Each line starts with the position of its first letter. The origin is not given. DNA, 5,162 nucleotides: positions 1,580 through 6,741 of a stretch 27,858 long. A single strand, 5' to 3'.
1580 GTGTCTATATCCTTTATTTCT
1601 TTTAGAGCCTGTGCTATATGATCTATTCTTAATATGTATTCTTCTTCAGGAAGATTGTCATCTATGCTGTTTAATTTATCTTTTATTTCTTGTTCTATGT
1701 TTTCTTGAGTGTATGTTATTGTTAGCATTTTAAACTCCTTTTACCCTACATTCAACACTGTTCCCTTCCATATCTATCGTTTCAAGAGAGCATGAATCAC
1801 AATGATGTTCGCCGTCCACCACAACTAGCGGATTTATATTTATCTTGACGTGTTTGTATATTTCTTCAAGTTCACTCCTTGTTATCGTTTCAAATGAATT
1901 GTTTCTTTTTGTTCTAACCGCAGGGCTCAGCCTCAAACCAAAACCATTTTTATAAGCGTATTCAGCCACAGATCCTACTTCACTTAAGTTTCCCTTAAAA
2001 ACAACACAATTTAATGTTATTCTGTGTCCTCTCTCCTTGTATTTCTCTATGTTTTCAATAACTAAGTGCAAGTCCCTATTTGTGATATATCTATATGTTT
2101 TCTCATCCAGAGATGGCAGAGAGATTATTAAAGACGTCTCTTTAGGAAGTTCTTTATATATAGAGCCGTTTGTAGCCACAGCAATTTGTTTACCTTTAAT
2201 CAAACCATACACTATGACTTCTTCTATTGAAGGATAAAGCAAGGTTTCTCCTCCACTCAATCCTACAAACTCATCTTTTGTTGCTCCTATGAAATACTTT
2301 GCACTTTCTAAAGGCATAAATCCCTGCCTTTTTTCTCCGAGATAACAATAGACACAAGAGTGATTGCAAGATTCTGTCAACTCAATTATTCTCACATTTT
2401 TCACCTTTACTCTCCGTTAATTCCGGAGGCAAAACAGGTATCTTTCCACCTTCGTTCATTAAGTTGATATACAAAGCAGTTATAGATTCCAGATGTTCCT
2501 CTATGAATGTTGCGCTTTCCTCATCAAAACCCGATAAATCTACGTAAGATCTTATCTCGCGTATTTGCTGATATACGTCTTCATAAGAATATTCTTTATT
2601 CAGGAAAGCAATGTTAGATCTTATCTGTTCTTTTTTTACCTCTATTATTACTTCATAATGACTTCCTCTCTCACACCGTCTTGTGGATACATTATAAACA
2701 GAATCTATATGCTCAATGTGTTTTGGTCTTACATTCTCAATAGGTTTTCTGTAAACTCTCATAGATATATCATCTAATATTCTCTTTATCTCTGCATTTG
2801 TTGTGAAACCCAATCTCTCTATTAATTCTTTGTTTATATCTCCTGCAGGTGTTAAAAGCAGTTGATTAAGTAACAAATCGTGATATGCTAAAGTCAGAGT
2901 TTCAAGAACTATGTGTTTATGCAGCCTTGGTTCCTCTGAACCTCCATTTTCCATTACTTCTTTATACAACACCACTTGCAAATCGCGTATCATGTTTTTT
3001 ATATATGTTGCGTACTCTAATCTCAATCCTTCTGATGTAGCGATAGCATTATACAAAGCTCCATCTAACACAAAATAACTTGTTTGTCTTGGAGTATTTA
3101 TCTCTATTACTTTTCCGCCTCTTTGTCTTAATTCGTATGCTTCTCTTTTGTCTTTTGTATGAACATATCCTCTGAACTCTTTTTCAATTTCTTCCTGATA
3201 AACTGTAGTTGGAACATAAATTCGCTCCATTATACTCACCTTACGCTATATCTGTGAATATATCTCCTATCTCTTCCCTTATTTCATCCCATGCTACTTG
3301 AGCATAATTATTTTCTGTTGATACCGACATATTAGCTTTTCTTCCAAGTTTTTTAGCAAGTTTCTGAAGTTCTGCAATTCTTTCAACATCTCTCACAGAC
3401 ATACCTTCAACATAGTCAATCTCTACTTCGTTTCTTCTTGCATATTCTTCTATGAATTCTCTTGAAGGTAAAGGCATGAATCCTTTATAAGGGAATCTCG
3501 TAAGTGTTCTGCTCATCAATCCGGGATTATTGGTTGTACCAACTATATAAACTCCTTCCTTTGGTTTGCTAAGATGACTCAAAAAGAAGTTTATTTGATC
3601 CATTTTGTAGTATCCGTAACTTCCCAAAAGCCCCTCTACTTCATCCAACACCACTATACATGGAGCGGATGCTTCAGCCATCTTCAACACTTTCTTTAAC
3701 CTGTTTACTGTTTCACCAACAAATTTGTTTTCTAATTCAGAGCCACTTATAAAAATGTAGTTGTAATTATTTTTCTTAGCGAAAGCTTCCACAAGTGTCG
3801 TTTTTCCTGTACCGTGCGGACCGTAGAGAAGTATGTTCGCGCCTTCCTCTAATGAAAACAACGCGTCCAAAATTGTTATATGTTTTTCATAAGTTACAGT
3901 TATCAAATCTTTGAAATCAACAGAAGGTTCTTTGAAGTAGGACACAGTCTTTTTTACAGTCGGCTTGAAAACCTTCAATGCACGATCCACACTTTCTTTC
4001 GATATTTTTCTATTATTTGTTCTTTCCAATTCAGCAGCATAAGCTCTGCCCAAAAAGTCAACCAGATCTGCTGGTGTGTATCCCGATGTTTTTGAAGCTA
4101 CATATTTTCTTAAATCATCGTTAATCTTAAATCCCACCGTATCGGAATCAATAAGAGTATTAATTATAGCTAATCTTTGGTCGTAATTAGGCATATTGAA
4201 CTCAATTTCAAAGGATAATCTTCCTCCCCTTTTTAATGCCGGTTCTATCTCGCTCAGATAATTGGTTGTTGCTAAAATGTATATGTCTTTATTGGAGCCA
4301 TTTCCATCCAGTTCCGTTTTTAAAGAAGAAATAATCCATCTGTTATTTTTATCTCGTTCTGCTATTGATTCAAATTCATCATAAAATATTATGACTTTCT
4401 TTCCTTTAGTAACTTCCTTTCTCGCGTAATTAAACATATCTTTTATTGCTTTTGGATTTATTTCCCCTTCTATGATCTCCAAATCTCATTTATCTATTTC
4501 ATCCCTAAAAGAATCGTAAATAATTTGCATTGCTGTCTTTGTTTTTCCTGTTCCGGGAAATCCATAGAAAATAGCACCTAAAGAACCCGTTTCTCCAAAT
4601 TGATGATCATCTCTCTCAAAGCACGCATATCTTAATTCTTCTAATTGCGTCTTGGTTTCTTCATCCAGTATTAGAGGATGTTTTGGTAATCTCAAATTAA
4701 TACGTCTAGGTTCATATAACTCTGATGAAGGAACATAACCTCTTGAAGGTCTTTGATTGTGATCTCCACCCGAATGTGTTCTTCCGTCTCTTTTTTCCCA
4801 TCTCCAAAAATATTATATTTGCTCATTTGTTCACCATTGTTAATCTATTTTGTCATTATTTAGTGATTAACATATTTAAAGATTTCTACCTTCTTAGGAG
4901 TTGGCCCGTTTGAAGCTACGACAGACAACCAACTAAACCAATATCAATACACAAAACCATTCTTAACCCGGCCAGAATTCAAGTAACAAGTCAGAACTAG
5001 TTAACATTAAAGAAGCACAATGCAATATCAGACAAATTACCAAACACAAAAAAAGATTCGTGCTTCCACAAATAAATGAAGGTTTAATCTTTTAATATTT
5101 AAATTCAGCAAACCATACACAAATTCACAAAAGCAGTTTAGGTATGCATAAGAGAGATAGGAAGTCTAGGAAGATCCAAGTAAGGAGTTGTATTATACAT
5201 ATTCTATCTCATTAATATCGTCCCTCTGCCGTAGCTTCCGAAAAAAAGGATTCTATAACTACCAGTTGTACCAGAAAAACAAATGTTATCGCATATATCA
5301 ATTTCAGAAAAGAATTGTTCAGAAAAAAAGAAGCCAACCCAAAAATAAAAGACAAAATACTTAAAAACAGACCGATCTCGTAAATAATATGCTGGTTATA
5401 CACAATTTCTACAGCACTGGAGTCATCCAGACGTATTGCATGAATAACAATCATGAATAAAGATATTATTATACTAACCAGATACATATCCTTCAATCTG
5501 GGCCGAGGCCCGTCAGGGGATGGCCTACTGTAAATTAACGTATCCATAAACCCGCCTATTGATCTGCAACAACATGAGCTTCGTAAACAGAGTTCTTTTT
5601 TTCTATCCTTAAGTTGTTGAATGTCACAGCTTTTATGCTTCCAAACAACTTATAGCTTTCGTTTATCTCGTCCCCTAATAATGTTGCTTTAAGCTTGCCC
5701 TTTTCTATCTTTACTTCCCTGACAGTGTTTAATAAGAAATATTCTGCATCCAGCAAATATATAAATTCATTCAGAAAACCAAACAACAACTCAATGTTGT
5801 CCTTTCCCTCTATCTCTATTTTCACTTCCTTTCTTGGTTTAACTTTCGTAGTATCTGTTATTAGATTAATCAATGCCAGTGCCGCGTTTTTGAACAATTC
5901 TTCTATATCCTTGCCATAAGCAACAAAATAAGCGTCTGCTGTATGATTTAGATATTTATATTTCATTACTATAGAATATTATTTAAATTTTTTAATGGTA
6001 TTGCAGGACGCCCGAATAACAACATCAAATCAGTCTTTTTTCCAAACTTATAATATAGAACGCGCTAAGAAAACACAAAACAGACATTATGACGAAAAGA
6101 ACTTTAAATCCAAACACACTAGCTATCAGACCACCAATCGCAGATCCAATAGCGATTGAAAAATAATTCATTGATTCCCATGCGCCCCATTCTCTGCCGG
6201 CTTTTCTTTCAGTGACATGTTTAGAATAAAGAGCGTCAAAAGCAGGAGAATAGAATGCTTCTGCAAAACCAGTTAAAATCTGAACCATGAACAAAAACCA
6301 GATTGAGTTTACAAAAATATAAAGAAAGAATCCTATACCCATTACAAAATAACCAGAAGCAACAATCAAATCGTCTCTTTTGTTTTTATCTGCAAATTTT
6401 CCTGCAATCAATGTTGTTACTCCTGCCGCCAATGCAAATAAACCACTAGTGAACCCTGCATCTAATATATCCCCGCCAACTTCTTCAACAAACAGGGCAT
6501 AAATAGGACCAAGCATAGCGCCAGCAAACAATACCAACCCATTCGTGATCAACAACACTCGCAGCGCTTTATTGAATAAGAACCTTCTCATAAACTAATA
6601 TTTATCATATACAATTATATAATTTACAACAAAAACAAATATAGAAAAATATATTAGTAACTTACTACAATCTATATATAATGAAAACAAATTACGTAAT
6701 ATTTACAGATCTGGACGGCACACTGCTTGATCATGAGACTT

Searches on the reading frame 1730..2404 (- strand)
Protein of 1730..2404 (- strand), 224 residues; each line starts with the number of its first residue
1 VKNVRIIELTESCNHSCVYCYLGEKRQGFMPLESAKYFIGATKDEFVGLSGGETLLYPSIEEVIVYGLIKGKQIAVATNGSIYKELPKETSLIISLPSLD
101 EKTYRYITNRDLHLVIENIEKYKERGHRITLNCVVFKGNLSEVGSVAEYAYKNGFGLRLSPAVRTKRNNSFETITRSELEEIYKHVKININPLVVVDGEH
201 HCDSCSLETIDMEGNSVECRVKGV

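Call 77: search_protein_families(library=pfam, proteins=[window:1730-2404:-], max_evalue=0.001)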
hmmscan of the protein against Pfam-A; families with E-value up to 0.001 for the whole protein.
window:1730-2404:- (224 aa): 1 family
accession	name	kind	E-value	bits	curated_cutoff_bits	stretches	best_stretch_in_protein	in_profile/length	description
PF04055.27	Radical_SAM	-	5e-16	59.7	29.5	1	7-139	1-154/166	Radical SAM superfamily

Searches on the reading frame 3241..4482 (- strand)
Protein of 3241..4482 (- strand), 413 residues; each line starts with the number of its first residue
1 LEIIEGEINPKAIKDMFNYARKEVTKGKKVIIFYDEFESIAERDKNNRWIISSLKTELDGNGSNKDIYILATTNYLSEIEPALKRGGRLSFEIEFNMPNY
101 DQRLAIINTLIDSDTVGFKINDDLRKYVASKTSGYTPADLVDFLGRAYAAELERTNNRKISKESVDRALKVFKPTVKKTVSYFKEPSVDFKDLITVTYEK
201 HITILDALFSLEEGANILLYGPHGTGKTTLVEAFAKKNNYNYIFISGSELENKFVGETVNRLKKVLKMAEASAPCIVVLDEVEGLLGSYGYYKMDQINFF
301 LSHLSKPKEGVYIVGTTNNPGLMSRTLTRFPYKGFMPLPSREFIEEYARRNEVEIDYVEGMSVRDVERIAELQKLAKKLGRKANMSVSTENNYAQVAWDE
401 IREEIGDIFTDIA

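Call 77: search_protein_families(library=pfam, proteins=[window:3241-4482:-], max_evalue=0.001)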
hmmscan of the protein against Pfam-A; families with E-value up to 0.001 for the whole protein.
window:3241-4482:- (413 aa): 14 families
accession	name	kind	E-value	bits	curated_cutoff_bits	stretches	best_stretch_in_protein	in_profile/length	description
PF00004.35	AAA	-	9.3e-40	136.6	21.2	2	217-331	1-124/131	ATPase family associated with various cellular activities (AAA)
PF13191.12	AAA_16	-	8.3e-08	33.3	32.6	1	201-252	8-63/167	AAA ATPase domain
PF13173.12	AAA_14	-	1.8e-07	31.7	27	1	217-285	5-74/129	AAA domain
PF01637.24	ATPase_2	-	6.8e-07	29.8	33.2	1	199-260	5-67/225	ATPase domain predominantly from Archaea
PF01695.23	IstB_IS21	-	1.3e-06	28.6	24.1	1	141-319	30-194/238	IstB-like ATP binding protein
PF05673.19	DUF815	-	2.1e-06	27.5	23.8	1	187-253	24-90/249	Protein of unknown function (DUF815)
PF07728.20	AAA_5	-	8.1e-06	26.3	22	1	216-283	1-76/139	AAA domain (dynein-related subfamily)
PF13401.12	AAA_22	-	9.7e-06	26.4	27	0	215-247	6-41/130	AAA domain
PF12775.13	AAA_7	-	0.00012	22.1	25.8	1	186-245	5-67/181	P-loop containing dynein motor region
PF00006.31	ATP-synt_ab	-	0.00014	22.1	29.5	1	202-264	2-65/213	ATP synthase alpha/beta family, nucleotide-binding domain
PF06745.19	ATPase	-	0.00016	21.6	26.6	1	202-255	5-64/231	KaiC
PF00005.33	ABC_tran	-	0.00017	22.6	25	1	209-265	6-60/137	ABC transporter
PF13521.12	AAA_28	-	0.00019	22.1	27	1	217-259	2-40/164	AAA domain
PF13238.12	AAA_18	-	0.00061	20.7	29.4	0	217-261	1-44/128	AAA domain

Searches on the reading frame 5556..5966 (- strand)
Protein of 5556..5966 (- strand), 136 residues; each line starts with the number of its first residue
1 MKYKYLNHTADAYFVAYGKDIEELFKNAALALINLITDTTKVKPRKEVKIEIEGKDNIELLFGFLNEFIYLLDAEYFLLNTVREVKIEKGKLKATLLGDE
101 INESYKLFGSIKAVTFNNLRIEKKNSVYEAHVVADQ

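Call 77: search_protein_families(library=pfam, proteins=[window:5556-5966:-], max_evalue=0.001)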
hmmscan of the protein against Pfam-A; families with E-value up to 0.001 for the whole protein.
window:5556-5966:- (136 aa): 1 family
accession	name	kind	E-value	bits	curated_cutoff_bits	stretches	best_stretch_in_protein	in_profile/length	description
PF01951.21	Archease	-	1.3e-38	132.8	25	1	3-135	1-135/136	Archease protein family (MTH1598/TM1083)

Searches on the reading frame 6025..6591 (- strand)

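Call 77: search_protein_families(library=pfam, proteins=[window:6025-6591:-], max_evalue=0.001)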
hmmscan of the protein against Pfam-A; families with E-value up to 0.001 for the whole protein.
window:6025-6591:- (188 aa): 5 families
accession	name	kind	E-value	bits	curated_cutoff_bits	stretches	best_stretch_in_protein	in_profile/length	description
PF07690.21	MFS_1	-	7.7e-26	91.3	33.4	1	13-179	1-167/347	Major Facilitator Superfamily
PF13347.12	MFS_2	-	1.6e-08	34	27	1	2-157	218-377/427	MFS/sugar transport protein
PF05977.19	MFS_3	-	2e-07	30.3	27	1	60-185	62-190/524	Transmembrane secretion effector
PF00083.30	Sugar_tr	-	0.00052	19.5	22.3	0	121-181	33-94/452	Sugar (and other) transporter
PF12832.13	MFS_1_like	-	0.00092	18.8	25.2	0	6-167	210-372/373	MFS_1 like family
